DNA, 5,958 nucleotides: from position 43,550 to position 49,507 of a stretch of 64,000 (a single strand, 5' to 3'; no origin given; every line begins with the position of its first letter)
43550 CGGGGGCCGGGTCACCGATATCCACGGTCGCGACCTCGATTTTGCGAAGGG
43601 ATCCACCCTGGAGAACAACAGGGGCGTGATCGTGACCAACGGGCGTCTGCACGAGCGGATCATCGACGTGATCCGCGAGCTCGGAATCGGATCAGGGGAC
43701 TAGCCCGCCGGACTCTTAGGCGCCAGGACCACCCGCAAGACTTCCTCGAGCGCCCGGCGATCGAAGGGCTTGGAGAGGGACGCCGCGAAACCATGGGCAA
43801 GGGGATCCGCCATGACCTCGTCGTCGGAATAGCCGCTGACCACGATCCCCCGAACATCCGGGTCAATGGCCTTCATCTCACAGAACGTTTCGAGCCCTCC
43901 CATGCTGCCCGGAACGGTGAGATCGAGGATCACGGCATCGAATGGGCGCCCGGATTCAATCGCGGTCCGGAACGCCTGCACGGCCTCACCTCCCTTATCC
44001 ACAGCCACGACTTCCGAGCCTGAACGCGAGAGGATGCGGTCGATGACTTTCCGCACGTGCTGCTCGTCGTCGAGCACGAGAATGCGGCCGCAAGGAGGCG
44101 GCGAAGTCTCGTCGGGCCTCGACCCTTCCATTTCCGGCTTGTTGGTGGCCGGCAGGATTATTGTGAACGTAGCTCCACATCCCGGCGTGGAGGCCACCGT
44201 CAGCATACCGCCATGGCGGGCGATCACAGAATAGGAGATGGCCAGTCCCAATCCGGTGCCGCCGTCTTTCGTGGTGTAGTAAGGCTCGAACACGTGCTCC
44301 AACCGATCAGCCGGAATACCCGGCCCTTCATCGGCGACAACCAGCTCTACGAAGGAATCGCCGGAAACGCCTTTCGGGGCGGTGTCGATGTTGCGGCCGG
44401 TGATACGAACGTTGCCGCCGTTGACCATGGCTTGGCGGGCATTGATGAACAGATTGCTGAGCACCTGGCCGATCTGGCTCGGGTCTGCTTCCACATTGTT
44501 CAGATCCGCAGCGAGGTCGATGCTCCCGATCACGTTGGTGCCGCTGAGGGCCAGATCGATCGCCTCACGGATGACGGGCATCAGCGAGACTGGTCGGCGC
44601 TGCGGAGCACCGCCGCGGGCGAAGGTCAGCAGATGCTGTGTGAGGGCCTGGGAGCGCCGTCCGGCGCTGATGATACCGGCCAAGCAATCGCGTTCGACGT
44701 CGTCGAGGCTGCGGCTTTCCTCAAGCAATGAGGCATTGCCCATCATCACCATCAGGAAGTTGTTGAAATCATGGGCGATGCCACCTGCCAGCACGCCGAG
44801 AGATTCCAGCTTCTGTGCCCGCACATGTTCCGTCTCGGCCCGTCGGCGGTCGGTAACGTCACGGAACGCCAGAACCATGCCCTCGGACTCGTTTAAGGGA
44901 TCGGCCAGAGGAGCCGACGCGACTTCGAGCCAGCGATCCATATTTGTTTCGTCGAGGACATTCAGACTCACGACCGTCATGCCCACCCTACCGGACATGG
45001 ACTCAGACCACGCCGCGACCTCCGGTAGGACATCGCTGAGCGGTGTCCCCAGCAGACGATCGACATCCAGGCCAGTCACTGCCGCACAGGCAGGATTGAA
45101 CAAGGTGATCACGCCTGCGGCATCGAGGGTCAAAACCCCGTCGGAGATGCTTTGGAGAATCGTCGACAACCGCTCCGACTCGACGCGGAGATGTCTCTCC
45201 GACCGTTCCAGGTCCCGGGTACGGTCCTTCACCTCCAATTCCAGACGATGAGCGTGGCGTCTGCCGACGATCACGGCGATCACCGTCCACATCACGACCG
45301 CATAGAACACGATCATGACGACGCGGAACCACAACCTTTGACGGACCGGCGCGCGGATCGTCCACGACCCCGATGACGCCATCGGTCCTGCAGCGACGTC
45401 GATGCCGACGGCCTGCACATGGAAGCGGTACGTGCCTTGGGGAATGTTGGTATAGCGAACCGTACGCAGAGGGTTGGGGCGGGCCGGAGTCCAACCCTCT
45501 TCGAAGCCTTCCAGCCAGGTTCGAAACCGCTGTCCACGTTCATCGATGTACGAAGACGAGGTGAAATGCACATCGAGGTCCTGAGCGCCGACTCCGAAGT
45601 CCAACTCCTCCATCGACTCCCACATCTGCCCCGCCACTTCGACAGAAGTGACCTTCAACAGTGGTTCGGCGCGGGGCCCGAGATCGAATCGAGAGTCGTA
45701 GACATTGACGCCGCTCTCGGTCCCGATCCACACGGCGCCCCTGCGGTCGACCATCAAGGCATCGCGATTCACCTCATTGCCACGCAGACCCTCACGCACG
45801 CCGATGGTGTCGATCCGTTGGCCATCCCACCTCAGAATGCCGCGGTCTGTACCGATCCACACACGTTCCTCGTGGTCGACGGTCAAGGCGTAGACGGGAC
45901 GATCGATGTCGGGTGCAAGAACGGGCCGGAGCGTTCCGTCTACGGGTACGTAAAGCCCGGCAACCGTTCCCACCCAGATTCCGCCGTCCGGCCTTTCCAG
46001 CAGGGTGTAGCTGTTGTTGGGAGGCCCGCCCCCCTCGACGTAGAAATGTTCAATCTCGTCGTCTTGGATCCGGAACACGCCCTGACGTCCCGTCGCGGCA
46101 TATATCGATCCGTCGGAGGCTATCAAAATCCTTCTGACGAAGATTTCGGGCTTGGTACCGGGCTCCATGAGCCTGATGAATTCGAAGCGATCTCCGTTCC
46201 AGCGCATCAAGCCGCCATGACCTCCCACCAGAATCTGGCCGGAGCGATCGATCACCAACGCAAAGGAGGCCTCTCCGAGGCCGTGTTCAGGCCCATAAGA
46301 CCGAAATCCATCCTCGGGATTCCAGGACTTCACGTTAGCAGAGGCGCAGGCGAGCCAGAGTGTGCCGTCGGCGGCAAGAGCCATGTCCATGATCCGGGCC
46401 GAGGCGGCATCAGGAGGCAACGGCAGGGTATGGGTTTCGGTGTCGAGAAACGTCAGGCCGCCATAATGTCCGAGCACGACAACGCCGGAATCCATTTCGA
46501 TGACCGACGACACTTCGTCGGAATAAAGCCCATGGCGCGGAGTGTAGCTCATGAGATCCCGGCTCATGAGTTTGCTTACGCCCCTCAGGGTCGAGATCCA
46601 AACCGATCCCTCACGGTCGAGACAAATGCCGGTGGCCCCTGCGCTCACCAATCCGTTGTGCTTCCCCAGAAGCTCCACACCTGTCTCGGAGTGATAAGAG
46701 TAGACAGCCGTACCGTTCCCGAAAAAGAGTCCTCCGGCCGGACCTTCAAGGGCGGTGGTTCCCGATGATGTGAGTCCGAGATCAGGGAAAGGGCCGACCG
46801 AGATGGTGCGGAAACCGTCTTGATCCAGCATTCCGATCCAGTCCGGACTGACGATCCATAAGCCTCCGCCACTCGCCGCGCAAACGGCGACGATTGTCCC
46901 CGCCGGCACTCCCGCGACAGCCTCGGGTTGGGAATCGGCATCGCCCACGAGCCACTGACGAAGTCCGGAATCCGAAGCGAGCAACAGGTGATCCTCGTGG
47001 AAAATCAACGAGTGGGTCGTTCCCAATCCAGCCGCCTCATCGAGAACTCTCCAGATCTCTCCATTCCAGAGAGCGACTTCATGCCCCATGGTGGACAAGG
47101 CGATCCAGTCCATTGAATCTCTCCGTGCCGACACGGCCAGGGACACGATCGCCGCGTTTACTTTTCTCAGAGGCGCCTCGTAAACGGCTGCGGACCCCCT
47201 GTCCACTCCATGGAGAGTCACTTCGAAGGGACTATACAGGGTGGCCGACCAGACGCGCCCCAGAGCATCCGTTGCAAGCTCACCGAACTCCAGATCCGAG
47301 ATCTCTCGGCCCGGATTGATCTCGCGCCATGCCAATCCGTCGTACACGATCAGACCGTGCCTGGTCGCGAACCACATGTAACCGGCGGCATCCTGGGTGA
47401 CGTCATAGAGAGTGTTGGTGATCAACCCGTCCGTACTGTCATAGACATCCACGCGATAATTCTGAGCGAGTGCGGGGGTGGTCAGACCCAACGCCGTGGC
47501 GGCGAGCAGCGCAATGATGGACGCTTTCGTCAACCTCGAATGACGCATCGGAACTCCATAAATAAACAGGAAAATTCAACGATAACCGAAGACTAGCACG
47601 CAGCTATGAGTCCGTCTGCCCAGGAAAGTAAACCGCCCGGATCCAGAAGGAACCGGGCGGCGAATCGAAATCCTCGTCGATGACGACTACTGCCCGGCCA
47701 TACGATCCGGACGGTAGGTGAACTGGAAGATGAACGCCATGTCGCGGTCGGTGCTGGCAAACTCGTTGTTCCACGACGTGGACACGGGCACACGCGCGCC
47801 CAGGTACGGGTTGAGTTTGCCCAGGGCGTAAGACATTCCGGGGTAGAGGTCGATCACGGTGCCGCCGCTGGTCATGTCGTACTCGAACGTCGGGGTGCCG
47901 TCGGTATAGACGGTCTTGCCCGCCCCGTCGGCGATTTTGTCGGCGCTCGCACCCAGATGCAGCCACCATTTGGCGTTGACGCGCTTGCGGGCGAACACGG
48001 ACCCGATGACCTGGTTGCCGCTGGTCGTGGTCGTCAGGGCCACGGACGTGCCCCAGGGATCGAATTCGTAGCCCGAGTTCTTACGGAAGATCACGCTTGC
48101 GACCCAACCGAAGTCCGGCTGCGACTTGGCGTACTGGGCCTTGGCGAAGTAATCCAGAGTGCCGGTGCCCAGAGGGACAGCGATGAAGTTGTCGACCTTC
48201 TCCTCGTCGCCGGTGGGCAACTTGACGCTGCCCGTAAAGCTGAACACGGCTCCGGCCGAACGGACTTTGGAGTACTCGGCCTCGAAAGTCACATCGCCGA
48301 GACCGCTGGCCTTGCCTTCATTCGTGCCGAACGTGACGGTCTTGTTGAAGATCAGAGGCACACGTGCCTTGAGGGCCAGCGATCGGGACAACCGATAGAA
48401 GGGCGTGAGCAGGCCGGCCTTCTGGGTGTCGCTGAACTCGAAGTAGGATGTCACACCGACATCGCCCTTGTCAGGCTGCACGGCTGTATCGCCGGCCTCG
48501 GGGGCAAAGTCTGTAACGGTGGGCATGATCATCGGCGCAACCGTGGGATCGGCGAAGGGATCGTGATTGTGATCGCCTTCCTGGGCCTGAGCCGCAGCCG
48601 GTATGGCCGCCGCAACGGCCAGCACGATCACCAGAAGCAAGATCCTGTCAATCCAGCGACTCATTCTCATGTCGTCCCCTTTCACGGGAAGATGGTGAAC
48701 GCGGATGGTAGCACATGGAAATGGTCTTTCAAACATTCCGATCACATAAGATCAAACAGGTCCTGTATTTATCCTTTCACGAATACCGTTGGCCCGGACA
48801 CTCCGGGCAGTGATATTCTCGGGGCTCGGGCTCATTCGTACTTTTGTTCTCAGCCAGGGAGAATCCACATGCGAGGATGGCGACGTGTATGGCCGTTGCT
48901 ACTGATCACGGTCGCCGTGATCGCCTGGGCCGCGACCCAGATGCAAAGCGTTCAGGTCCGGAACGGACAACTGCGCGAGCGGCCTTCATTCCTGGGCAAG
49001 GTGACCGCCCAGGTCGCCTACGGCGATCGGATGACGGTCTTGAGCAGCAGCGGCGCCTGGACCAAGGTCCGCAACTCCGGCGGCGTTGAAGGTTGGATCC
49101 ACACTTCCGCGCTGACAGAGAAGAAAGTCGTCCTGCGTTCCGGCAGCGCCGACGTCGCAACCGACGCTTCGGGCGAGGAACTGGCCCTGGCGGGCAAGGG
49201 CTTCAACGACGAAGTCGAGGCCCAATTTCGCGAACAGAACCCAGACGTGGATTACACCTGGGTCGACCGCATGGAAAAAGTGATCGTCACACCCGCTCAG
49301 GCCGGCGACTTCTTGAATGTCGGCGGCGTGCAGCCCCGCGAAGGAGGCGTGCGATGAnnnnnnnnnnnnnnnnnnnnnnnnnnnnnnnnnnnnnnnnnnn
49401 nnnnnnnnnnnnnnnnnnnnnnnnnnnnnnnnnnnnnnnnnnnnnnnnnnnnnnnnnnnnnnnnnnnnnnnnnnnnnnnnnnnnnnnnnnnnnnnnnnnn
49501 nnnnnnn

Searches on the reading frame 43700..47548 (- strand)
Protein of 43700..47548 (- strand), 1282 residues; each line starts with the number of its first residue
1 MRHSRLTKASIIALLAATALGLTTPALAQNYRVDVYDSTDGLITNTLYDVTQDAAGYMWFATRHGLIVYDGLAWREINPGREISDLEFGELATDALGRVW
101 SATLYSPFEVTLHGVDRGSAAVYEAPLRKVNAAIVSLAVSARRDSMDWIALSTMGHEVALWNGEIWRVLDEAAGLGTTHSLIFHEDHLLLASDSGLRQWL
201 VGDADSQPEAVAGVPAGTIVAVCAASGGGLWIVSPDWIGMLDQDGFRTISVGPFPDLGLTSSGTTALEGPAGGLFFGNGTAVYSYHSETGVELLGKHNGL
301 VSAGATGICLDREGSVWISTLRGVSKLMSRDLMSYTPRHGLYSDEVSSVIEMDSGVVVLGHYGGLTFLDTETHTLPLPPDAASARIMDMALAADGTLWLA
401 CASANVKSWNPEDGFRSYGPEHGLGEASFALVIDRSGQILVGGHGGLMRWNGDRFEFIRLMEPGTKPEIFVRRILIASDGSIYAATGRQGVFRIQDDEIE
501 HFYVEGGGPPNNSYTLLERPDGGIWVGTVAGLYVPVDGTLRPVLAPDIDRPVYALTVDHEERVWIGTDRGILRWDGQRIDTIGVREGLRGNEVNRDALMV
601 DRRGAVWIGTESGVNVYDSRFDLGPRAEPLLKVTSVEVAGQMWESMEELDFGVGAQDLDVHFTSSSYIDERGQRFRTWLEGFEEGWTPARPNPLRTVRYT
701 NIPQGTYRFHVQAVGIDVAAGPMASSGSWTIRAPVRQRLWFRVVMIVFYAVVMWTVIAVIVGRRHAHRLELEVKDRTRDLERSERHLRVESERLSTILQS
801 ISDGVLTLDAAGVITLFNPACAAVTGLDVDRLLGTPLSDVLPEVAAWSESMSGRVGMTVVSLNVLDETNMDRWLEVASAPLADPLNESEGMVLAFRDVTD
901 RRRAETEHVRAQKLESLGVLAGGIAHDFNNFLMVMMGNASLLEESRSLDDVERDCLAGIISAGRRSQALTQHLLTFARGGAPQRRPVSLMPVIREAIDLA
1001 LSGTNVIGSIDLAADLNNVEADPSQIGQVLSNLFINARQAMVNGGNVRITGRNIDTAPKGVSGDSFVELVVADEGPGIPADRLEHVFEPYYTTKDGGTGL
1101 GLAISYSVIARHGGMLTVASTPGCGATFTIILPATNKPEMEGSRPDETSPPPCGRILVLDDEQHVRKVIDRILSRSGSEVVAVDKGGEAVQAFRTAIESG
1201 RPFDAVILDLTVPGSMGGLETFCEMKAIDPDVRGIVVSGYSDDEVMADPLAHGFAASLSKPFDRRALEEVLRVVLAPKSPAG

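Call 12: search_protein_families(library=pfam, proteins=[window:43700-47548:-], max_evalue=0.001)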
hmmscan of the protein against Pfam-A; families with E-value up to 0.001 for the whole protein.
window:43700-47548:- (1282 aa): 10 families
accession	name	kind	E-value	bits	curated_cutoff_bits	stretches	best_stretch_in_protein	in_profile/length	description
PF07494.17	Reg_prop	-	6.9e-25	84.4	20.4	0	507-528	1-22/24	Two component regulator propeller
PF02518.31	HATPase_c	-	9.8e-24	84.4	26.4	1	1022-1135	2-110/111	Histidine kinase-, DNA gyrase B-, and HSP90-like ATPase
PF00072.30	Response_reg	-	2.5e-16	60.3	30.2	1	1156-1271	1-110/111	Response regulator receiver domain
PF08448.16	PAS_4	-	1.4e-10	41.8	23.1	1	799-903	2-110/110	PAS fold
PF00989.32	PAS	-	6.3e-09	36.3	22.6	1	792-898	1-113/113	PAS fold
PF00512.31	HisKA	-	9.8e-08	32.4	26.9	1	920-981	5-65/66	His Kinase A (phospho-acceptor) domain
PF07495.19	Y_Y_Y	-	7e-07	29.5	26.6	1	667-713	2-46/65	Y_Y_Y domain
PF13188.13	PAS_8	-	3.4e-06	27.2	21.8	1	792-849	1-55/65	PAS domain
PF12860.13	PAS_7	-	0.00051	20.6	27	0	798-905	1-114/115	PAS fold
PF13426.13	PAS_9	-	0.00056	20.6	27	0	802-900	1-103/103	PAS domain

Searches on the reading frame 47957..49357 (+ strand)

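Call 12: search_protein_families(library=pfam, proteins=[window:47957-49357:+], max_evalue=0.001)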
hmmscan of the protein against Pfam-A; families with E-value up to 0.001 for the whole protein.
window:47957-49357:+ (466 aa): 3 families
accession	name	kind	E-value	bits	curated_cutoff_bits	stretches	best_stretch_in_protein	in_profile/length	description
PF08239.17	SH3_3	-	9.6e-11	42.1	27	1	338-386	4-53/54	Bacterial SH3 domain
PF18348.7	SH3_16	-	3.7e-06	27.1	25.8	1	339-386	1-49/49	Bacterial dipeptidyl-peptidase Sh3 domain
PF06347.19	SH3_4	-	9.6e-06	25.7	24.1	1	336-386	4-54/56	Bacterial SH3 domain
